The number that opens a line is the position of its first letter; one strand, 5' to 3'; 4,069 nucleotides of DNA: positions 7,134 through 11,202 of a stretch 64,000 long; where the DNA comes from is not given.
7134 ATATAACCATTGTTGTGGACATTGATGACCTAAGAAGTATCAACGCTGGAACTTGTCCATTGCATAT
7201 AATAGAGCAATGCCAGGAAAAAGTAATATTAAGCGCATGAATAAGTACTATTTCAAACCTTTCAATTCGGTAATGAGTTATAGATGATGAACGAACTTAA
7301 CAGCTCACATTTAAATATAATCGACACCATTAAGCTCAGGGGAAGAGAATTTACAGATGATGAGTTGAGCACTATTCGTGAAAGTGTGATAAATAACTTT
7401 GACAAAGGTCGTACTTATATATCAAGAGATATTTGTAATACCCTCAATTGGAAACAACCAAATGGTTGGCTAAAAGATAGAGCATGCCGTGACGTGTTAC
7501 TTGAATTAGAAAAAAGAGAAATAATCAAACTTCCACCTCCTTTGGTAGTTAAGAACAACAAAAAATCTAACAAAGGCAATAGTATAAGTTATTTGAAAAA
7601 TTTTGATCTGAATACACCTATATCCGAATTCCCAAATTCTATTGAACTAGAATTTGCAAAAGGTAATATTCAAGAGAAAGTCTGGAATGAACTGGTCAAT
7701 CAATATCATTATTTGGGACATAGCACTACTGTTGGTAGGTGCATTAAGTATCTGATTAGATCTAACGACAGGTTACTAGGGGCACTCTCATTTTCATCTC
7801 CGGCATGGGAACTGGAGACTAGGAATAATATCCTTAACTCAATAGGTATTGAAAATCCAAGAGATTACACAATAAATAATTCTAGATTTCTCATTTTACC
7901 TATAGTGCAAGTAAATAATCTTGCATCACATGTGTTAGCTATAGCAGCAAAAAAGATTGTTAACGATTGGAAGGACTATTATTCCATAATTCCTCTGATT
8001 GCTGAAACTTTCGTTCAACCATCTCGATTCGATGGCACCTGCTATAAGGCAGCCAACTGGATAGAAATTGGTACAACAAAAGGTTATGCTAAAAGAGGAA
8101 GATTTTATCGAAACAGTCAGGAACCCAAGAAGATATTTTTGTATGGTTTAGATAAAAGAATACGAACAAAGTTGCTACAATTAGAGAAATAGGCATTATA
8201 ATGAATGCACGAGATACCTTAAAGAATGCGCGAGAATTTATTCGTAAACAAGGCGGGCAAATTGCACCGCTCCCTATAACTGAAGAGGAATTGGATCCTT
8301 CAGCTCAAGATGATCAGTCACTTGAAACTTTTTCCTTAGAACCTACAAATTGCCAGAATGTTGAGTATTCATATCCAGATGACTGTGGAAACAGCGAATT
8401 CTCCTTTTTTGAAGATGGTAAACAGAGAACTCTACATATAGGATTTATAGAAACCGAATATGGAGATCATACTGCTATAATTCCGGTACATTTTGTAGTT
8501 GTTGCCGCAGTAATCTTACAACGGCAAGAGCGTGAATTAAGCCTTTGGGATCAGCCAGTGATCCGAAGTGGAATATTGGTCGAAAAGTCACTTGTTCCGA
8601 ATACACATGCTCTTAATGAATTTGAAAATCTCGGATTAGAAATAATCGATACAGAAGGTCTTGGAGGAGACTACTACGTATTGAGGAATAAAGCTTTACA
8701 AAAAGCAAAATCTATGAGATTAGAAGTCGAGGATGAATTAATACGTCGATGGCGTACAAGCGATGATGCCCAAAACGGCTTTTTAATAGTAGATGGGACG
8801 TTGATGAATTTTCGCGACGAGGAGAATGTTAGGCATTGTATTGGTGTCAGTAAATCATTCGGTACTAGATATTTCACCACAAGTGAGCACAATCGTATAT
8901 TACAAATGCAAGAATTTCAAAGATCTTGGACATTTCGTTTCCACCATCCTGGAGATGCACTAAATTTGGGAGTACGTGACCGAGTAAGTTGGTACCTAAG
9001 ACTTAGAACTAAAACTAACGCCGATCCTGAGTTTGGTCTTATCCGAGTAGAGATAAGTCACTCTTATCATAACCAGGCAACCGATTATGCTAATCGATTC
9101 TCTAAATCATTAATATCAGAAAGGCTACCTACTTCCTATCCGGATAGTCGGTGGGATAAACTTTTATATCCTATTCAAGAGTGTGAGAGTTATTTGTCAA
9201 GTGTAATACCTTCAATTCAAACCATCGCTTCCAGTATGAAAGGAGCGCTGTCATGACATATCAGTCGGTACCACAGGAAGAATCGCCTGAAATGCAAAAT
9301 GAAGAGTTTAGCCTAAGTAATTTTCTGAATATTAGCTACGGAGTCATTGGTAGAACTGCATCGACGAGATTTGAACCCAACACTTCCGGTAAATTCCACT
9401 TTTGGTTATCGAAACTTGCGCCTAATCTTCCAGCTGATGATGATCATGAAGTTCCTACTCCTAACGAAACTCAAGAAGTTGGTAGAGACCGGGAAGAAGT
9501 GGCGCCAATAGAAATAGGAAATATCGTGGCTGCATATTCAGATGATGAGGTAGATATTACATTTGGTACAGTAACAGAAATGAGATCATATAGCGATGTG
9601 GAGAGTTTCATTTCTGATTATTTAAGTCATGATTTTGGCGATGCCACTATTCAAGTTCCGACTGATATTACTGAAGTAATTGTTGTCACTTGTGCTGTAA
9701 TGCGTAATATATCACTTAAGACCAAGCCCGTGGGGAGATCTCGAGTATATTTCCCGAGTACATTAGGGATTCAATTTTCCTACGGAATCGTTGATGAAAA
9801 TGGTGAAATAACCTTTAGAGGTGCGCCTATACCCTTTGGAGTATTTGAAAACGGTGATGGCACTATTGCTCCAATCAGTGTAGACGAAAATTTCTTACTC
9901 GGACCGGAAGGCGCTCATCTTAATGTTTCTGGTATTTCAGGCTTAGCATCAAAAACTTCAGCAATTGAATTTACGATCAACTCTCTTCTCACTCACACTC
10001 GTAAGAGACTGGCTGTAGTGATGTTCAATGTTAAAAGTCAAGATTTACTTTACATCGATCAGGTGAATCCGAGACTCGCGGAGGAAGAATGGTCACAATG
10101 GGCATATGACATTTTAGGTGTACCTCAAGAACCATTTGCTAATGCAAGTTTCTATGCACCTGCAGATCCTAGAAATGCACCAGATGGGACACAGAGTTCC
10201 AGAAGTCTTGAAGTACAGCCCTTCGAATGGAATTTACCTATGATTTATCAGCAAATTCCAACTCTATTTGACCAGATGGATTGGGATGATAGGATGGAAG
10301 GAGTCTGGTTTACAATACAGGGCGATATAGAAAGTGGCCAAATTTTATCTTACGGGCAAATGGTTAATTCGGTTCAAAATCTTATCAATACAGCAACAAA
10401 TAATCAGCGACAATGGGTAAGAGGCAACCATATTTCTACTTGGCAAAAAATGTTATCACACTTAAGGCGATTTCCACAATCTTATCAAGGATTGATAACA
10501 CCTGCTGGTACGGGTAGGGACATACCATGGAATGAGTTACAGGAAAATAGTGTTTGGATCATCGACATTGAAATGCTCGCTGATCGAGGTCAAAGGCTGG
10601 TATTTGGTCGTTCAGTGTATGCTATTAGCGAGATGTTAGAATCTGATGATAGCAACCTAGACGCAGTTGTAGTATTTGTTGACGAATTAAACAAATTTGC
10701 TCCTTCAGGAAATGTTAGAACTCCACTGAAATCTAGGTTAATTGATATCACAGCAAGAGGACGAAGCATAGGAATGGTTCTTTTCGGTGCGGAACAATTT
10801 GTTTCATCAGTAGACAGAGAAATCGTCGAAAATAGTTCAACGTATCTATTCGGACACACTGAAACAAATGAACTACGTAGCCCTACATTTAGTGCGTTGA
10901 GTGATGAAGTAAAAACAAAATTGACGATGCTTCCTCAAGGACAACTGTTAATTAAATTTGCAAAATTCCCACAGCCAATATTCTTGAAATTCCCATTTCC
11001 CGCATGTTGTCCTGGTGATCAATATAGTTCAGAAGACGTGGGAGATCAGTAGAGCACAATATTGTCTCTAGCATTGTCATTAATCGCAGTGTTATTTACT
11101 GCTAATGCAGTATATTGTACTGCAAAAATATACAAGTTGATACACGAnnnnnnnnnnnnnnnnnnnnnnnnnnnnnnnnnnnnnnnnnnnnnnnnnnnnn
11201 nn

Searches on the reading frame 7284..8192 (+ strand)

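Call 8: search_protein_families(library=pfam, proteins=[window:7284-8192:+])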
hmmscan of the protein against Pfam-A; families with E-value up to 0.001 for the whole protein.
window:7284-8192:+ (302 aa): 2 families
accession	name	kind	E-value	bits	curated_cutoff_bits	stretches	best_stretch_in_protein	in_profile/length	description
PF14236.12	DruA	-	1.5e-28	100.3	27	1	75-274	2-226/297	Druantia protein DruA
PF25680.1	Mom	-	0.00032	20.9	27.1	1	128-266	6-133/202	Mom protein family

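Call 10: search_protein_families(library=padloc, proteins=[window:7284-8192:+], max_evalue=0.01)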
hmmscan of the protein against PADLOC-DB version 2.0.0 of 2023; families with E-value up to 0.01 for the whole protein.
window:7284-8192:+ (302 aa): 0 families

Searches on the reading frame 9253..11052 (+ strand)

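Call 8: search_protein_families(library=pfam, proteins=[window:9253-11052:+])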
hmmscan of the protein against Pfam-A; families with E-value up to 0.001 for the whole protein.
window:9253-11052:+ (599 aa): 0 families

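Call 10: search_protein_families(library=padloc, proteins=[window:9253-11052:+], max_evalue=0.01)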
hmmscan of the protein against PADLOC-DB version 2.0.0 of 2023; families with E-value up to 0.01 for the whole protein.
window:9253-11052:+ (599 aa): 2 families
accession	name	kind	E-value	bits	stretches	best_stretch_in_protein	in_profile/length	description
PDLC04140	mad8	-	3.1e-07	28.2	1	433-571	157-290/314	mads_8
PDLC01055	HerA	-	0.0018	15.2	1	436-580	385-524/532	Type III coevolved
